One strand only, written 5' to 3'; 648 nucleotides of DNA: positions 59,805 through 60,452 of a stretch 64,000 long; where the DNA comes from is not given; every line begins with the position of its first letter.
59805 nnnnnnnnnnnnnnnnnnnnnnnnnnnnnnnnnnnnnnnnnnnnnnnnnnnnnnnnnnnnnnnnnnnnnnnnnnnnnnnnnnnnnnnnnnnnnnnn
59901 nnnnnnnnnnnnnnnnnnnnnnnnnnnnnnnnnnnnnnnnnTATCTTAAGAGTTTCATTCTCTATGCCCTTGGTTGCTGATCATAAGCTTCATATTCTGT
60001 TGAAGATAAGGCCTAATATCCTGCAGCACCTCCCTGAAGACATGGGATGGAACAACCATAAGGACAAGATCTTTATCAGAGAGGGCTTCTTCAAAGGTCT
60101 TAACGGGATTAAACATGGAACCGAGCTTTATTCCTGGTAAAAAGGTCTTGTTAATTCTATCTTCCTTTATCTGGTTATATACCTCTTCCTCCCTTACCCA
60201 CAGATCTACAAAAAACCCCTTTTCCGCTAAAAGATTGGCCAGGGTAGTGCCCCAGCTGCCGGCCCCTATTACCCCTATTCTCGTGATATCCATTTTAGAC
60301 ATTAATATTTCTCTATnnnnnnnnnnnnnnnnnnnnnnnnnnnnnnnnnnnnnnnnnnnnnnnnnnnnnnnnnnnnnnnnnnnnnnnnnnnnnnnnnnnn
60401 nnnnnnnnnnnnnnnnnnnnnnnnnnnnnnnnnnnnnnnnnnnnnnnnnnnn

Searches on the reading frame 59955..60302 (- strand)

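Call 53: search_protein_families(library=pfam, max_evalue=0.001, proteins=[window:59955-60302:-])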
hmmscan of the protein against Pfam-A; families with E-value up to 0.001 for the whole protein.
window:59955-60302:- (115 aa): 5 families
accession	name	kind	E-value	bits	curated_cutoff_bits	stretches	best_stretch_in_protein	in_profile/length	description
PF01210.29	NAD_Gly3P_dh_N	-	1.4e-29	103.5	23.1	1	9-112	2-105/158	NAD-dependent glycerol-3-phosphate dehydrogenase N-terminus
PF02558.23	ApbA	-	2.5e-10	40.6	22.2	1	9-108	1-98/150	Ketopantoate reductase PanE/ApbA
PF03807.23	F420_oxidored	-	5.4e-08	33.8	21.6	1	8-109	1-90/94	NADP oxidoreductase coenzyme F420-dependent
PF03446.21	NAD_binding_2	-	6.2e-07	30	21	1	8-103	1-86/161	NAD binding domain of 6-phosphogluconate dehydrogenase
PF07991.19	KARI_N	-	2.3e-06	27.7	20.6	1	7-109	5-94/165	Acetohydroxy acid isomeroreductase, NADPH-binding domain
